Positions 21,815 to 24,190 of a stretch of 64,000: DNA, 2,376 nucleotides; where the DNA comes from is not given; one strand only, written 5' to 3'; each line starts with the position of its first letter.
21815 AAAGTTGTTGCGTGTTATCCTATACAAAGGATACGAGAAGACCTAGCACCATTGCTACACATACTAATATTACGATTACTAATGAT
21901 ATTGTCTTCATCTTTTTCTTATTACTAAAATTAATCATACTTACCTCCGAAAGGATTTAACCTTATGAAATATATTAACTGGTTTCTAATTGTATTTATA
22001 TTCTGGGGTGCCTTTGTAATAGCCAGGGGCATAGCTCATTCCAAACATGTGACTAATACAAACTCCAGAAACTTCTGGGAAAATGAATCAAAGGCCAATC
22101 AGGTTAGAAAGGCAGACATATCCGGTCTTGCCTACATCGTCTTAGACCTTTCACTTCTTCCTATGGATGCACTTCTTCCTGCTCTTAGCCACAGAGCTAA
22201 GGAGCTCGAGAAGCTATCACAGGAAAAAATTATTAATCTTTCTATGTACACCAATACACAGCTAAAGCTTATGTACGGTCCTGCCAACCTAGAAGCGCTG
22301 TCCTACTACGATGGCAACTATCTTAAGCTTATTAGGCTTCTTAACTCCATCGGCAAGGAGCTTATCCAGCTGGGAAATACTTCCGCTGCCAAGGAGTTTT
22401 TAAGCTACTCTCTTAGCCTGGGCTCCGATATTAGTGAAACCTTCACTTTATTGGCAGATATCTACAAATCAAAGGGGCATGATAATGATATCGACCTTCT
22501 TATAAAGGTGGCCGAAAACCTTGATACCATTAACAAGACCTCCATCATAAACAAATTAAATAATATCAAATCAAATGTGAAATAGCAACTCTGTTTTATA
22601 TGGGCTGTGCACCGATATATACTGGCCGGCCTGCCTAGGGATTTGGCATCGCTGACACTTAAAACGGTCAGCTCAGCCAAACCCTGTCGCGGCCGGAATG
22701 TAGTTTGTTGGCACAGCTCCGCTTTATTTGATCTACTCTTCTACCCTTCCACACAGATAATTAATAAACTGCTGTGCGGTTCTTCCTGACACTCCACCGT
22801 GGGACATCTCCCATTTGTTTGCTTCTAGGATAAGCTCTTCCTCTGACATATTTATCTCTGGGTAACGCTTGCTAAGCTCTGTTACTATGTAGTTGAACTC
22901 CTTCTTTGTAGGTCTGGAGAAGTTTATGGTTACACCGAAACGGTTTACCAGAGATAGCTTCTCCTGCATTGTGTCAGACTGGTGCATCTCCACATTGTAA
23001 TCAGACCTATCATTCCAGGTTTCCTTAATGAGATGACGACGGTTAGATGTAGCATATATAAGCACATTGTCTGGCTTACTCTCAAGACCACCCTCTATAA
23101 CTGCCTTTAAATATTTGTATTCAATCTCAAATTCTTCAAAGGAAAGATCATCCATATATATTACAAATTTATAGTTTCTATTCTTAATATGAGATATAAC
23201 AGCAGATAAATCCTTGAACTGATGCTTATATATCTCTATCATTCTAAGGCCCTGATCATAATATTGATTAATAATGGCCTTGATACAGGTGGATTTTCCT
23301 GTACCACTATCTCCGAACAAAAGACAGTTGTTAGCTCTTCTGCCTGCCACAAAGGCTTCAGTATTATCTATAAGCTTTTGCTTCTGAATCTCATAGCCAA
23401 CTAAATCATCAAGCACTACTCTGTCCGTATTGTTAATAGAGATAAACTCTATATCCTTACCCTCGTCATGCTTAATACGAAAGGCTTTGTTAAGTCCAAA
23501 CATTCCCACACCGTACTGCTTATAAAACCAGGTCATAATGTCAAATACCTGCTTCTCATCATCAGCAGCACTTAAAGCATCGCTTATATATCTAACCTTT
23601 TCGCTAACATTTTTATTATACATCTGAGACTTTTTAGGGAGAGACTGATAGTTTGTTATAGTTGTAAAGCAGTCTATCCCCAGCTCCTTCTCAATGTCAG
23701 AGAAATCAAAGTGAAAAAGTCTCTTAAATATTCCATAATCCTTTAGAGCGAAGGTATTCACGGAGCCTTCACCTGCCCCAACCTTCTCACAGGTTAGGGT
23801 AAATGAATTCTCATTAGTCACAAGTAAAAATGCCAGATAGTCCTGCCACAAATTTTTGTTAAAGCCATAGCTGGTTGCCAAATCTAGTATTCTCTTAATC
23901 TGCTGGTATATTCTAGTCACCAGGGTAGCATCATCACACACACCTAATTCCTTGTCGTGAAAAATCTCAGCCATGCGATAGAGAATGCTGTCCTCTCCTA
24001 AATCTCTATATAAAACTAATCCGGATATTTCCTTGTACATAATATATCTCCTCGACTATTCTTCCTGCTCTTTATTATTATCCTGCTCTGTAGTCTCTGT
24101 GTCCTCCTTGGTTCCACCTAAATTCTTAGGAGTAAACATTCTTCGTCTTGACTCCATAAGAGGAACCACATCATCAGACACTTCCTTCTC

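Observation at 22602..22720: Dispersed ~120-bp structured element with compensatory base changes (copy A of three)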

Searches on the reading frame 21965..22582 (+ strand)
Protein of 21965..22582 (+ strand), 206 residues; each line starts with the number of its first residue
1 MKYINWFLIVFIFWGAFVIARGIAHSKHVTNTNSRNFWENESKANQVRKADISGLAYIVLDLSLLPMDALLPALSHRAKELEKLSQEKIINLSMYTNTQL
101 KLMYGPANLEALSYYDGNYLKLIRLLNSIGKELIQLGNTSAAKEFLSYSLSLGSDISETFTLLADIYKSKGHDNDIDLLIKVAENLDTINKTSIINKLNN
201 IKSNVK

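Call 30: find_encoding_contigs(protein=window:21965-22582:+, flank=1500, max_places=10)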
Protein window:21965-22582:+ (206 aa): no gene with exactly this product is on record in the collection.

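Call 78: search_protein_families(library=pfam, proteins=[window:21965-22582:+])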
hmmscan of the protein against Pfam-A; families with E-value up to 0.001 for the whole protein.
window:21965-22582:+ (206 aa): 0 families

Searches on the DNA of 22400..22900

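Call 9: search_rna_families(source=window, start=22400, end=22900, threshold=evalue, max_evalue=10, show_alignments=3)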
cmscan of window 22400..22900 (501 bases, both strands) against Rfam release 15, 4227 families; matches with E-value up to 10: 3.
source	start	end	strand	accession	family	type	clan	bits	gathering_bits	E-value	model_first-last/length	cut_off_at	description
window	22634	22689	+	RF04091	mir-72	Gene; miRNA;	CL00133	18.8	60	0.14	1-70/70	no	mir-72 microRNA precursor family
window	22748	22871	+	RF02185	ST7-OT3_3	Gene; lncRNA;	-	16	50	8.1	1-116/116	no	ST7 overlapping transcript 3 conserved region 3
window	22632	22688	-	RF04091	mir-72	Gene; miRNA;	CL00133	14.7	60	2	1-70/70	no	mir-72 microRNA precursor family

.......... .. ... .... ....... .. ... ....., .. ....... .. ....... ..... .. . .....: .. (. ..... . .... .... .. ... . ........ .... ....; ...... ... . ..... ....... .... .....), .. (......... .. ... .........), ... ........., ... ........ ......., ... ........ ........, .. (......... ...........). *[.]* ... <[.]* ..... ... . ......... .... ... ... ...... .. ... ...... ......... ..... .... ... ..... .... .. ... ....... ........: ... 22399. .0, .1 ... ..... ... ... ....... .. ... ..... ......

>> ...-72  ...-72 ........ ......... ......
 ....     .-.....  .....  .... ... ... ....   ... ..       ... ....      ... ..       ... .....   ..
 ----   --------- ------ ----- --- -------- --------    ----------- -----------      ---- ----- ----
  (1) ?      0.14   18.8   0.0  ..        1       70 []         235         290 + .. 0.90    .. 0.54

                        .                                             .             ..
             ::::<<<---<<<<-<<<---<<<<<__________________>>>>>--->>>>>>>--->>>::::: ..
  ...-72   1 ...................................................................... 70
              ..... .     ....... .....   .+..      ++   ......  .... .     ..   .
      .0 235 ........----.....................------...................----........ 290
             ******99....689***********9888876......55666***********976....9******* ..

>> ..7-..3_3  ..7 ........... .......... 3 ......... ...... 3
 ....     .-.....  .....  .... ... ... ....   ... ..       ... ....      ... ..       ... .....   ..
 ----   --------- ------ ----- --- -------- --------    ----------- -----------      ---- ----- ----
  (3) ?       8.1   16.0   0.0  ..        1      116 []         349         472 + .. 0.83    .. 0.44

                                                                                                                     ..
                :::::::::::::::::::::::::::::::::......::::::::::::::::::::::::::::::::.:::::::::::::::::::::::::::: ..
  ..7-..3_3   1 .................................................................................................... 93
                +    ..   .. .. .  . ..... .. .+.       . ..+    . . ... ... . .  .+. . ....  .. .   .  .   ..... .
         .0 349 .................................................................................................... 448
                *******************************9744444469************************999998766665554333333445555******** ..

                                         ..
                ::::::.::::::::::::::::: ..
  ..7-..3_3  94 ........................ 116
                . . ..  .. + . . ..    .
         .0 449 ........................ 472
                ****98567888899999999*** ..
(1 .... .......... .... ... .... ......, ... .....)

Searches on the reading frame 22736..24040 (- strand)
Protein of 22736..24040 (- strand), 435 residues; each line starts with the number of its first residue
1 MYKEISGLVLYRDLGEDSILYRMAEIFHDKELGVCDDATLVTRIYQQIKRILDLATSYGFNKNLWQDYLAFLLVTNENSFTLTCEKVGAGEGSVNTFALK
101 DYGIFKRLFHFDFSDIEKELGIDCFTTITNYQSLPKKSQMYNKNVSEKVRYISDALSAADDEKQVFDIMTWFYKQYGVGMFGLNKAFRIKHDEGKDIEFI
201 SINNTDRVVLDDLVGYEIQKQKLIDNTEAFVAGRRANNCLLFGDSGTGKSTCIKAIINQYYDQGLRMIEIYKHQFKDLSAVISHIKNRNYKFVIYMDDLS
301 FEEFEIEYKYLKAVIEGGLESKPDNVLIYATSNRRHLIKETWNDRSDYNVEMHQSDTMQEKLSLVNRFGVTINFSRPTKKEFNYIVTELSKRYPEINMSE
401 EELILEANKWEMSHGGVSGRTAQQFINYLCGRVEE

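Call 78: search_protein_families(library=pfam, proteins=[window:22736-24040:-])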
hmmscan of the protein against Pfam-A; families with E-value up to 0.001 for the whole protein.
window:22736-24040:- (435 aa): 6 families
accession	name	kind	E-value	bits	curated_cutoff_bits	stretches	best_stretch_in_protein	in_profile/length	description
PF05673.19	DUF815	-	3.1e-92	308.7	23.8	1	185-432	4-248/249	Protein of unknown function (DUF815)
PF20720.3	nSTAND3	-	3.2e-08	33.9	27.2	1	235-299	16-74/155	Novel STAND NTPase 3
PF00004.35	AAA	-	1.6e-05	25.8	21.2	1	239-350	1-127/131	ATPase family associated with various cellular activities (AAA)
PF13191.12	AAA_16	-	0.00011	23.2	32.6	1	228-275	17-63/167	AAA ATPase domain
PF13401.12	AAA_22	-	0.00017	22.4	27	1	235-285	4-54/130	AAA domain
PF25199.1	nSTAND_NTPase5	-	0.00018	21.8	34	1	221-300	26-106/145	Novel STAND NTPase 5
